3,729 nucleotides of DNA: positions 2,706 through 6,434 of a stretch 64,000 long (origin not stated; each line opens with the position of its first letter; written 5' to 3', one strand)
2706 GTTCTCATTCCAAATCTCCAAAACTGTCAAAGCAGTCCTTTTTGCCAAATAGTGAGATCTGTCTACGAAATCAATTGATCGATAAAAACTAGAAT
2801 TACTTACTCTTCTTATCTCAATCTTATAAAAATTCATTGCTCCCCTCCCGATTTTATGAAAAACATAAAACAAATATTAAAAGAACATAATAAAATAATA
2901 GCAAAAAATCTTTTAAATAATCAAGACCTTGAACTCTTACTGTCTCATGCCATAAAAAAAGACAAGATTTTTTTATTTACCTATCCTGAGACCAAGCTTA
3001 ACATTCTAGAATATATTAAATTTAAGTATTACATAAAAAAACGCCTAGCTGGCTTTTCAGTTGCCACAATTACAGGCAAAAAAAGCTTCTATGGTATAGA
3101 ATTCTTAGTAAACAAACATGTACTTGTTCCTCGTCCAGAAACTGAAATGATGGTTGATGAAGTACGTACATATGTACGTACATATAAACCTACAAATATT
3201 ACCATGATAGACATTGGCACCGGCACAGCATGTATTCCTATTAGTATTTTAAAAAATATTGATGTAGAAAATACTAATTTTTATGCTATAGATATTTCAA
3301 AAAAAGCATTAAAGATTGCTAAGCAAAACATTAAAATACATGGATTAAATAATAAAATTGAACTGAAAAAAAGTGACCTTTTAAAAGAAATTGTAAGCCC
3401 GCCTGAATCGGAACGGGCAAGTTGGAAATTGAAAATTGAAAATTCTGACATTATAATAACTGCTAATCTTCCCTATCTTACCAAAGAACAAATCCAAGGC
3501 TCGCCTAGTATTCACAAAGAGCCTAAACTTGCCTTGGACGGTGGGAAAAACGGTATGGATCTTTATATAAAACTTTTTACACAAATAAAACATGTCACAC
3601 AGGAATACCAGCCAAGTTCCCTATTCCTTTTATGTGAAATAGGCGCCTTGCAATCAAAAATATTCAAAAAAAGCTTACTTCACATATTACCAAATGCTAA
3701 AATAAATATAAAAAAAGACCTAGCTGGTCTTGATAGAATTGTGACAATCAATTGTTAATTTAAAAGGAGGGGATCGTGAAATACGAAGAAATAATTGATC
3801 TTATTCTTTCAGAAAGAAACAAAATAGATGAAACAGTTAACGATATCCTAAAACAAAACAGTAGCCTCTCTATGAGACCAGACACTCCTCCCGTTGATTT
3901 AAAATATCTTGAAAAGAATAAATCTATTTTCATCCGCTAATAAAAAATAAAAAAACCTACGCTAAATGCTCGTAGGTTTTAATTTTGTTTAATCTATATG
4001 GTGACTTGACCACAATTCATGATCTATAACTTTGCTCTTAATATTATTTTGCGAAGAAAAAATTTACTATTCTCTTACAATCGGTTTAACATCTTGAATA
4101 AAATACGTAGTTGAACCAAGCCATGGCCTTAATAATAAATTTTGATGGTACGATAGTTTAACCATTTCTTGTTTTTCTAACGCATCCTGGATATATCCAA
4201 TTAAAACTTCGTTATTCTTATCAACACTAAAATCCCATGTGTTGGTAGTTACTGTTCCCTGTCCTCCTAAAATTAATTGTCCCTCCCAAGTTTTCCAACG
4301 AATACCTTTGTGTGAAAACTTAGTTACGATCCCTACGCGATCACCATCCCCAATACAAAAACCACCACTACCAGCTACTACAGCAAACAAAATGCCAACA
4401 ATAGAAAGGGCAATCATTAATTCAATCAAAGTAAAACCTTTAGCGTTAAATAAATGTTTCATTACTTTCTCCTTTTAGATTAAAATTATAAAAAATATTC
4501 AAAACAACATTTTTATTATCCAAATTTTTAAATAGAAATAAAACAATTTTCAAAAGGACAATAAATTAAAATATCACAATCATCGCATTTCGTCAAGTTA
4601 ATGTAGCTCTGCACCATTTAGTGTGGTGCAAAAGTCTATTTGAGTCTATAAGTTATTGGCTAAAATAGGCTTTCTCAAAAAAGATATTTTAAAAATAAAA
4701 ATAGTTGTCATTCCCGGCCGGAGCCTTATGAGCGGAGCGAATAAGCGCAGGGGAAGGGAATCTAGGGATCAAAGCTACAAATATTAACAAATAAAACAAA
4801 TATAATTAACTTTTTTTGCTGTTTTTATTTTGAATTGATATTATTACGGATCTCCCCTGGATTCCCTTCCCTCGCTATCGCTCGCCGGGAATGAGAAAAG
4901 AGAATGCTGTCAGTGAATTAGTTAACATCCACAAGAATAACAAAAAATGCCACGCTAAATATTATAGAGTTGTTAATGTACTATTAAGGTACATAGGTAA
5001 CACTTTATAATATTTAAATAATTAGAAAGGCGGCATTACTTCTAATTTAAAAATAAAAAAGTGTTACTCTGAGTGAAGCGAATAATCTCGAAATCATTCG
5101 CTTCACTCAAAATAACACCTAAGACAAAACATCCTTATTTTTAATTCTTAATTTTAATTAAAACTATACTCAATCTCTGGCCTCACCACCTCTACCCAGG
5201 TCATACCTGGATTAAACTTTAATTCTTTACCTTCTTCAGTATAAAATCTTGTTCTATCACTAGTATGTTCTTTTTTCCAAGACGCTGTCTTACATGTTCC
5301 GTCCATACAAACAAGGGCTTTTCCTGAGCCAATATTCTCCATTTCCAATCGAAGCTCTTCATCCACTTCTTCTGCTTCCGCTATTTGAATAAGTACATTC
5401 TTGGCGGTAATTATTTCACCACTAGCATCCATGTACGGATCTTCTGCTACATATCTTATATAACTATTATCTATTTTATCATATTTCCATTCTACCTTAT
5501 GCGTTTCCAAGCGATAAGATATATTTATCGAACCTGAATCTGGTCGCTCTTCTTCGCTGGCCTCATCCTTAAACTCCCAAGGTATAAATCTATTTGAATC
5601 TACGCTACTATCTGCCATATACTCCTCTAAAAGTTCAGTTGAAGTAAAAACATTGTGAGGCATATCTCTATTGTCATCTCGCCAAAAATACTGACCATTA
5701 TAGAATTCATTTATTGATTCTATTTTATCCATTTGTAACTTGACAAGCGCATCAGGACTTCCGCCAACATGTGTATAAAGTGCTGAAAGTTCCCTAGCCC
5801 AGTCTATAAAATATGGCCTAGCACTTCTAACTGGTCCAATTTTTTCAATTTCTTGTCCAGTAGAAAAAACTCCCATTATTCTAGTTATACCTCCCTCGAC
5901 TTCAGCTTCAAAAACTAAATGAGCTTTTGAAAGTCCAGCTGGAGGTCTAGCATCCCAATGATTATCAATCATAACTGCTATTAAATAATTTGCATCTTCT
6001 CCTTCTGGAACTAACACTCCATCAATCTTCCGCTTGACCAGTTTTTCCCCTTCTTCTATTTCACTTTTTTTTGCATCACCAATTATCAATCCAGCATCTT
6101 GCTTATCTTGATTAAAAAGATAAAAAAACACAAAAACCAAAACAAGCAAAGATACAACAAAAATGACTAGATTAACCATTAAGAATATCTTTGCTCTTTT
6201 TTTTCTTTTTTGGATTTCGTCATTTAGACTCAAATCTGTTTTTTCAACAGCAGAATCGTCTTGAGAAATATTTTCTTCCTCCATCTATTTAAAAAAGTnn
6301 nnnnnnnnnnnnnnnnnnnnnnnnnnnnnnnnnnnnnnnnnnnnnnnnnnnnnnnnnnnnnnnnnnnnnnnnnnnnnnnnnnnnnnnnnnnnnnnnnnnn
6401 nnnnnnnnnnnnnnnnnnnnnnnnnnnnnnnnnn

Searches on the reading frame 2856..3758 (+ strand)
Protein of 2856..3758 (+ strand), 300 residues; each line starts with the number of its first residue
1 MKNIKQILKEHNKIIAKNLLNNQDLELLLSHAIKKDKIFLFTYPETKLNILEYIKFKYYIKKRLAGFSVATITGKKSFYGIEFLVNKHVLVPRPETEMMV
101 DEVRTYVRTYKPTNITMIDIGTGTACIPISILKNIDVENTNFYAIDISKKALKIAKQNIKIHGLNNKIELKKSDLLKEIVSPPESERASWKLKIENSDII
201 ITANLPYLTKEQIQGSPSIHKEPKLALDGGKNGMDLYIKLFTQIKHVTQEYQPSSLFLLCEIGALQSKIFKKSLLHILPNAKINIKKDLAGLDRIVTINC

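Call 101: search_protein_families(library=pfam, proteins=[window:2856-3758:+], max_evalue=0.001)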
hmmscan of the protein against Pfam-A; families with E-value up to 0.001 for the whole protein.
window:2856-3758:+ (300 aa): 10 families
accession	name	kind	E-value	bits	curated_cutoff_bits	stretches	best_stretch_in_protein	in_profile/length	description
PF12847.13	Methyltransf_18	-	2.2e-08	34.7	27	1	112-179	13-78/151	Methyltransferase domain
PF13847.12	Methyltransf_31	-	2.9e-07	30.7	27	1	114-177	4-65/145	Methyltransferase domain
PF17827.6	PrmC_N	-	1.6e-06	29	23.4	1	23-74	20-71/71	PrmC N-terminal domain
PF06325.19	PrmA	-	2.5e-06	27.6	22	1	97-176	149-222/296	Ribosomal protein L11 methyltransferase (PrmA)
PF04816.18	TrmK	-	2.4e-05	24.4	27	1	117-179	1-61/205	tRNA (adenine(22)-N(1))-methyltransferase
PF05175.20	MTS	-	4.1e-05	23.7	23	1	114-179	32-94/170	Methyltransferase small domain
PF13649.12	Methyltransf_25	-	0.00011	23.2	27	1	118-176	2-56/97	Methyltransferase domain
PF08242.18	Methyltransf_12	-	0.00018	22.6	30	1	118-176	1-59/98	Methyltransferase domain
PF05971.18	Methyltransf_10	-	0.00019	21.3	23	1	110-177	99-165/299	RNA methyltransferase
PF09445.16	Methyltransf_15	-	0.00061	19.9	22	0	140-186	23-61/165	RNA cap guanine-N2 methyltransferase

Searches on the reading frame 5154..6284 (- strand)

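Call 101: search_protein_families(library=pfam, proteins=[window:5154-6284:-], max_evalue=0.001)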
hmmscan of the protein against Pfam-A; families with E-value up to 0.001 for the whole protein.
window:5154-6284:- (376 aa): 2 families
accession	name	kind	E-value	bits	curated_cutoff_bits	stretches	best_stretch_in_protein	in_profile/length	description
PF11258.13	DUF3048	-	6.3e-42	143.6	25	1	98-227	13-146/148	Protein of unknown function (DUF3048) N-terminal domain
PF17479.7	DUF3048_C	-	4.9e-26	91.8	25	1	256-364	4-114/114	Protein of unknown function (DUF3048) C-terminal domain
